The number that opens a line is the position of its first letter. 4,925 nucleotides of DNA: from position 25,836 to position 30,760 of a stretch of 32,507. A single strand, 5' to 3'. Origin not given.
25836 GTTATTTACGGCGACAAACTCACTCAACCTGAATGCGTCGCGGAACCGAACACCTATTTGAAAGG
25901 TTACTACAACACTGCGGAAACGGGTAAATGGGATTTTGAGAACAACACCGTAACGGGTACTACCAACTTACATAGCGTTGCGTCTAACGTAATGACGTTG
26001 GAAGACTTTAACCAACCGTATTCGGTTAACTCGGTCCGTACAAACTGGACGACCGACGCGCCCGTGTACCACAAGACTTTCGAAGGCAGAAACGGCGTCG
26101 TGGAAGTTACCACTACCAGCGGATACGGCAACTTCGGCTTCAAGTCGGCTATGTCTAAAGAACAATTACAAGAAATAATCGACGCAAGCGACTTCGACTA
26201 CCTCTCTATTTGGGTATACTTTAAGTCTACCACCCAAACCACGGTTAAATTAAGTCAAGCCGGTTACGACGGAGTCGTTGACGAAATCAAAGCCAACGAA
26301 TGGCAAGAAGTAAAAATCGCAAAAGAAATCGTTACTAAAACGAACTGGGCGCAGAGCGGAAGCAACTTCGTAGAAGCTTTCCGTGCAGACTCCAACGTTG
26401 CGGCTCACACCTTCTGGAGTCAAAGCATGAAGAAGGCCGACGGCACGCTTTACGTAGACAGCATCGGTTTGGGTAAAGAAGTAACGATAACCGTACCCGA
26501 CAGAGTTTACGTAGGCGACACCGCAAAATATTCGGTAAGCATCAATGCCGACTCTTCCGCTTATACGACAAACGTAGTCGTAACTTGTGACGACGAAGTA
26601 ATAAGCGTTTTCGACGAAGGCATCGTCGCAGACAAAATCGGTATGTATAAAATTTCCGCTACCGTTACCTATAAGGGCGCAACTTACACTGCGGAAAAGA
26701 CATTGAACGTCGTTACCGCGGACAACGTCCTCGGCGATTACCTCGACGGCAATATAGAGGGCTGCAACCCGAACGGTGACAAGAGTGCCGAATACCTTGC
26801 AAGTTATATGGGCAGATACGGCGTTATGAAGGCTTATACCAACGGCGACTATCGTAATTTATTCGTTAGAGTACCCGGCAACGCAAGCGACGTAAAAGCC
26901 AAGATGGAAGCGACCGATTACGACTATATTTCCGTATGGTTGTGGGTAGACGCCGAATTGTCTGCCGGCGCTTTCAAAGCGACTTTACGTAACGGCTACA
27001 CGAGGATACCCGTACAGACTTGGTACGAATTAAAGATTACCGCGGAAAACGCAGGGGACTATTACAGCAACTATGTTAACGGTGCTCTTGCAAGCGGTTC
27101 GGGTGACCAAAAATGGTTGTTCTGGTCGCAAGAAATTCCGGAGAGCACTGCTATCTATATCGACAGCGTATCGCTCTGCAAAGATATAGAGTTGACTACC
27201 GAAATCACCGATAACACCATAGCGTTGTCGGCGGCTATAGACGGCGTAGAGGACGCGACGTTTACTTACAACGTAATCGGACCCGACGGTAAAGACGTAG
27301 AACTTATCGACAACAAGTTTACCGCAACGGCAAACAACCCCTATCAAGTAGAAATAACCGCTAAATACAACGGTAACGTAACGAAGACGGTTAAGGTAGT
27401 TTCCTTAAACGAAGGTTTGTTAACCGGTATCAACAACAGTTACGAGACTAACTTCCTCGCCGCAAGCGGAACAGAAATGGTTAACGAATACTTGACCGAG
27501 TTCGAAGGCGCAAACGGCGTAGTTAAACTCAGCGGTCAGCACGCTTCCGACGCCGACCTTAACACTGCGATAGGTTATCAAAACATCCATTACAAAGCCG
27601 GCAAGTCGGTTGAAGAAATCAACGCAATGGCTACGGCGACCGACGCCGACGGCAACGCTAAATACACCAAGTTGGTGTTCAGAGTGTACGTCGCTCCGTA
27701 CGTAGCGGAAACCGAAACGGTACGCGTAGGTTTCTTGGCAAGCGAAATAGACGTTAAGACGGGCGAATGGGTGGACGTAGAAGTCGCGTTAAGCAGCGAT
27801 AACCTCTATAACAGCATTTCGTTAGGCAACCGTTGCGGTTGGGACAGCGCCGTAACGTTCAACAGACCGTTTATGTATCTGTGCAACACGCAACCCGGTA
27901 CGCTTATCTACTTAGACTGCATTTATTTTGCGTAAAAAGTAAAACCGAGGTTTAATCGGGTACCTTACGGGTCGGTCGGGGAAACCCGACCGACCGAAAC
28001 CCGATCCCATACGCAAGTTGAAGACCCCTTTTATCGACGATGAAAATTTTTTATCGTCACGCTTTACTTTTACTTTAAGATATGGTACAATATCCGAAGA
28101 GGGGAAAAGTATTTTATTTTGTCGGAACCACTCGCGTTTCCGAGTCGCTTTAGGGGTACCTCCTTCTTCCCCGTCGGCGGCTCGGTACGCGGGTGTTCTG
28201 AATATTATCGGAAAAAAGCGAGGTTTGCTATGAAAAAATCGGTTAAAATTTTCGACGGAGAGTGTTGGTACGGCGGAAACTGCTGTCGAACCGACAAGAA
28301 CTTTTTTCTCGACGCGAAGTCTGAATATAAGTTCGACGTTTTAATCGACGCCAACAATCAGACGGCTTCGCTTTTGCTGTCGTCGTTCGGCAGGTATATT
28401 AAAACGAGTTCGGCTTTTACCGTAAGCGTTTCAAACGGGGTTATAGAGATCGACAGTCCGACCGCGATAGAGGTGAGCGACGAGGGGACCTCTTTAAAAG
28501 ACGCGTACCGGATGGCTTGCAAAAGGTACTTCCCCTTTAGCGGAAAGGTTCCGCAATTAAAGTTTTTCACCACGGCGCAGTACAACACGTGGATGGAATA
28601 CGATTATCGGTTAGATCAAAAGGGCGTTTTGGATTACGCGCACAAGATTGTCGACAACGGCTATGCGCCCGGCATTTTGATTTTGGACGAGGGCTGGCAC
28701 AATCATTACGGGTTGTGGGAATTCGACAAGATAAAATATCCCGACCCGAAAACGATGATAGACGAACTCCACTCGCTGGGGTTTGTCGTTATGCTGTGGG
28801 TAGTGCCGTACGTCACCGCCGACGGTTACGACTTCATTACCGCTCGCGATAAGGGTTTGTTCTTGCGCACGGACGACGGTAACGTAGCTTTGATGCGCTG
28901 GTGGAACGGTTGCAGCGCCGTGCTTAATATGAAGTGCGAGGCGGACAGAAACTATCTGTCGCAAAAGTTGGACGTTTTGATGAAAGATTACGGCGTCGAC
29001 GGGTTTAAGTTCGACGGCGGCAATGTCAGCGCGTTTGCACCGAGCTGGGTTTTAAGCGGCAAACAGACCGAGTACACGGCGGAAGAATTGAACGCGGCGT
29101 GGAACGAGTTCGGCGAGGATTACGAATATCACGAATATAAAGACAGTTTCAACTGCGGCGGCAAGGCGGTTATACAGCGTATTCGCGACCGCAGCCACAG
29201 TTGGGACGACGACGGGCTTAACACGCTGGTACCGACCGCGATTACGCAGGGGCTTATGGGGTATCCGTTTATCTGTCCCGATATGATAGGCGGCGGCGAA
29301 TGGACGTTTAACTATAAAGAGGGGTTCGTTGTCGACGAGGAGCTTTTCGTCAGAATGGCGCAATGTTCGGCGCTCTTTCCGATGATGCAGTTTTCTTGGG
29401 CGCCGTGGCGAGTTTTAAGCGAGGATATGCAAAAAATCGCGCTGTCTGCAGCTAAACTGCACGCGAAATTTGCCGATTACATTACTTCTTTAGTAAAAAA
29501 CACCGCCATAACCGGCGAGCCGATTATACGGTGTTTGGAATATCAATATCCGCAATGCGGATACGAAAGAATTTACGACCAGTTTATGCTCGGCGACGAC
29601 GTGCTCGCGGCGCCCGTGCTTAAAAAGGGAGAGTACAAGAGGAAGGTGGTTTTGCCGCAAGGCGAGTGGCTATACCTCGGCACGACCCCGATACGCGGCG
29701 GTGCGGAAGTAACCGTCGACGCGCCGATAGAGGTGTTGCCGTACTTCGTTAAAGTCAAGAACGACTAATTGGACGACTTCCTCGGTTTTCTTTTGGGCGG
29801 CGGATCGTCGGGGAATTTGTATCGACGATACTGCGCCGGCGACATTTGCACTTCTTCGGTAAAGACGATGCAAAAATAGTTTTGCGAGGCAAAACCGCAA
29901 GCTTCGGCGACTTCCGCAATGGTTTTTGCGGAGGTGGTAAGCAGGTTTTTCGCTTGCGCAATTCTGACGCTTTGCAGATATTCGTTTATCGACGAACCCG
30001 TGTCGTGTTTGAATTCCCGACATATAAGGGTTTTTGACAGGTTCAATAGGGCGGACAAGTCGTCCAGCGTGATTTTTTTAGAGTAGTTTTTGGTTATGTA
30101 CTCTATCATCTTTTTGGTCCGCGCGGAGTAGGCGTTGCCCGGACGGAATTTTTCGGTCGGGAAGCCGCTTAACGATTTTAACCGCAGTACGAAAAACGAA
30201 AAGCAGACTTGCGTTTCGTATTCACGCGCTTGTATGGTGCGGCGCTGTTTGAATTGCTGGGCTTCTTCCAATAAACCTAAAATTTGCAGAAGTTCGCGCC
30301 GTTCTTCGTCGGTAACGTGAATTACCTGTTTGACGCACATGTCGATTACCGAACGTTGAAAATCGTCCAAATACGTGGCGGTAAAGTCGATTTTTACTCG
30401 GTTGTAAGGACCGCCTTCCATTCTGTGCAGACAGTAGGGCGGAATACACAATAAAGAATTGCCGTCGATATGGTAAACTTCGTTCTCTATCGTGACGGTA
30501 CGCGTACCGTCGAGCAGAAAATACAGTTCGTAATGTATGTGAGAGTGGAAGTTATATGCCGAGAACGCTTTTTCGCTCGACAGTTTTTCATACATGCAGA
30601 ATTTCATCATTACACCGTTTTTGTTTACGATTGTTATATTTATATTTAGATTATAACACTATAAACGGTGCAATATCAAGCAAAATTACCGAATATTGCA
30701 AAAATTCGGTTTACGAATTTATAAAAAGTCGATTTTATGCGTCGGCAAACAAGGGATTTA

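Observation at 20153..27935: Four consecutive secreted paralogues carrying about nine copies of an unassigned CBM-like module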

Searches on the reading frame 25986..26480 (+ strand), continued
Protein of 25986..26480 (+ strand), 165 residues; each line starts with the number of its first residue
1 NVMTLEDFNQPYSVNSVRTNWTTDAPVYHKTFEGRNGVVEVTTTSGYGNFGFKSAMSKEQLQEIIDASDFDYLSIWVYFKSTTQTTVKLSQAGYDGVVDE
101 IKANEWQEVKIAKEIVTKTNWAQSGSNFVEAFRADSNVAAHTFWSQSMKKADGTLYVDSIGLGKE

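Call 70: search_protein_families(library=pfam, alignment_id=A7, max_evalue=0.00001)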
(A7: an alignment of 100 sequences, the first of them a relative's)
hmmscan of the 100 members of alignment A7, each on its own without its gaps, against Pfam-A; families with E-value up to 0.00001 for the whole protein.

A. member 1, L002:13104-14585:+ (494 aa): 2 families
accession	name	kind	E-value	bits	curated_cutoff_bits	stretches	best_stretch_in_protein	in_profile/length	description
PF00295.23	Glyco_hydro_28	-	8.1e-25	88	22.9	1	180-446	54-300/324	Glycosyl hydrolases family 28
PF00041.27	fn3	-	1.9e-06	28.4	25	1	9-66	14-75/84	Fibronectin type III domain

B. families by the number of members that match (of 100 scanned): 89 families (the first 25 are shown)
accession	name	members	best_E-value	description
PF01408.29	GFO_IDH_MocA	8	6.4e-23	Oxidoreductase family, NAD-binding Rossmann fold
PF00728.28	Glyco_hydro_20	8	4.1e-13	Glycosyl hydrolase family 20, catalytic domain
PF18088.7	Glyco_H_20C_C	7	5.4e-51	Glycoside Hydrolase 20C C-terminal domain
PF21252.2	Glyco_hydro_109_C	6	5.9e-52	Glycosyl hydrolase 109, C-terminal domain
PF02065.24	Melibiase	5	1.2e-118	Melibiase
PF00295.23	Glyco_hydro_28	5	8.1e-25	Glycosyl hydrolases family 28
PF12706.13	Lactamase_B_2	5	3.7e-17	Beta-lactamase superfamily domain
PF02368.24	Big_2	4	8.9e-14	Bacterial Ig-like domain (group 2)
PF12708.12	Pect-lyase_RHGA_epim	4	1.3e-09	Rhamnogalacturonase A/epimerase, pectate lyase-like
PF16126.11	DUF4838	3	6.5e-92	Domain of unknown function (DUF4838)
PF17389.8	Bac_rhamnosid6H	3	2.9e-59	Bacterial alpha-L-rhamnosidase 6 hairpin glycosidase domain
PF17996.7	CE2_N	3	3.5e-15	Carbohydrate esterase 2 N-terminal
PF22725.1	GFO_IDH_MocA_C3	3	3.3e-13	GFO/IDH/MocA C-terminal domain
PF02894.22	GFO_IDH_MocA_C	3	2e-11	Oxidoreductase family, C-terminal alpha/beta domain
PF13472.12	Lipase_GDSL_2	3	6.8e-10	GDSL-like Lipase/Acylhydrolase family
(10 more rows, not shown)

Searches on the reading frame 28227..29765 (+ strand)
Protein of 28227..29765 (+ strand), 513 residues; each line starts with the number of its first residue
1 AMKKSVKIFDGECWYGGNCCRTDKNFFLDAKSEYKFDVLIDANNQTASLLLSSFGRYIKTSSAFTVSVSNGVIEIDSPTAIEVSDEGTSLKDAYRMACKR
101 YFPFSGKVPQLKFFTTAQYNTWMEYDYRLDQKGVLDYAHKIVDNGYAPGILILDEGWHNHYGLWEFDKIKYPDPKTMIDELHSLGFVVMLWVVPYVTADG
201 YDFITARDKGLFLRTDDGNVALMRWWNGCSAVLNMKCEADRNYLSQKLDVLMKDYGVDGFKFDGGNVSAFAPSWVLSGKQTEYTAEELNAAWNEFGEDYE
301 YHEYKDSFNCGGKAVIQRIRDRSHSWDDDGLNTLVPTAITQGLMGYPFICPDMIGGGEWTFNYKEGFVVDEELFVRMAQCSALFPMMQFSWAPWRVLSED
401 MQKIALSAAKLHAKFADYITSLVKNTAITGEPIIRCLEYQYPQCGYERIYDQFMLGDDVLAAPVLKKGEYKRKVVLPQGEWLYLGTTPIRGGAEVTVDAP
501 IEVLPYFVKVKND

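Call 4: search_protein_families(library=pfam, proteins=[window:28227-29765:+], max_evalue=1)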
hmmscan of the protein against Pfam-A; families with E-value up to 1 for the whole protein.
window:28227-29765:+ (513 aa): 3 families
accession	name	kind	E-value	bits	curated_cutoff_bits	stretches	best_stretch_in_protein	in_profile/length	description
PF01055.32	Glyco_hydro_31_2nd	-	6.1e-24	85.4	23.5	1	123-421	17-327/328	Glycosyl hydrolases family 31 TIM-barrel domain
PF21365.3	Glyco_hydro_31_3rd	-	2.9e-14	53.7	24.4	1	430-509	1-82/87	Glycosyl hydrolase family 31 C-terminal domain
PF13199.12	Glyco_hydro_66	-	0.087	11.9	23.7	1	172-263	162-257/546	Glycosyl hydrolase family 66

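Call 5: search_protein_families(library=ncbifam, proteins=[window:28227-29765:+], max_evalue=1)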
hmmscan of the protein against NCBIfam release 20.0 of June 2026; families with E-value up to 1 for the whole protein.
window:28227-29765:+ (513 aa): 8 families
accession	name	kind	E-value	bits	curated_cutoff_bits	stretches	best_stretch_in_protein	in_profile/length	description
NF007746.0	PRK10426.1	equivalog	6e-33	114.1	553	2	324-511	476-667/683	alpha-glucosidase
NF040948.1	alpha_gluc_MalA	equivalog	2.3e-31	108.8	800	2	321-494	414-588/627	alpha-glucosidase MalA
NF007940.0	PRK10658.1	equivalog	1.5e-23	83.2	606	2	162-266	315-418/771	alpha-xylosidase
TIGR02100.1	glgX_debranch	equivalog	0.00014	20.1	640.9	1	173-265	246-343/688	glycogen debranching protein GlgX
NF002983.0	PRK03705.1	equivalog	0.007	14.5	901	1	209-274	285-347/658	glycogen debranching protein GlgX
NF053652.1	BtArabpyrBAD1528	equivalog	0.026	12.5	1100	1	154-266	359-468/730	beta-L-arabinopyranosidase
TIGR02104.1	pulA_typeI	equivalog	0.096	10.7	504.5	1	174-263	231-319/605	type I pullulanase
NF011082.0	PRK14510.1-1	equivalog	0.15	9.3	2511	1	171-272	243-349/1410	bifunctional glycogen debranching protein GlgX/4-alpha-glucanotransferase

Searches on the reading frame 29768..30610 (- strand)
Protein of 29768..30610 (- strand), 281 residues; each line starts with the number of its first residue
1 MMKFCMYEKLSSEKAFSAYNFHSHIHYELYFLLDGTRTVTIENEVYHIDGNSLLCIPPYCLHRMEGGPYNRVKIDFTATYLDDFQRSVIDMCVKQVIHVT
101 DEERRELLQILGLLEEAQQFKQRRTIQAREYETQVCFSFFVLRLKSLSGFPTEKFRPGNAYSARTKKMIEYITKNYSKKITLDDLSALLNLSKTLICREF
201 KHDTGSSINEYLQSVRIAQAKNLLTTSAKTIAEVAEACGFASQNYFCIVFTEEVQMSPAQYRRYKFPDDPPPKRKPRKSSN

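Call 18: search_protein_families(library=pfam, proteins=[window:29768-30610:-], max_evalue=0.001)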
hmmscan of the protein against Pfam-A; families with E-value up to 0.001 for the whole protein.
window:29768-30610:- (281 aa): 3 families
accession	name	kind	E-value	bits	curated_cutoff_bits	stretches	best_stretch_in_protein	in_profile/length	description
PF12833.13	HTH_18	-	1.4e-18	67.4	33.6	1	185-263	1-79/80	Helix-turn-helix domain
PF00165.29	HTH_AraC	-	2.8e-17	62.8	26.6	2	226-263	6-42/42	Bacterial regulatory helix-turn-helix proteins, AraC family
PF02311.25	AraC_binding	-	2.9e-07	30.8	21.1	1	18-116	15-118/135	AraC-like ligand binding domain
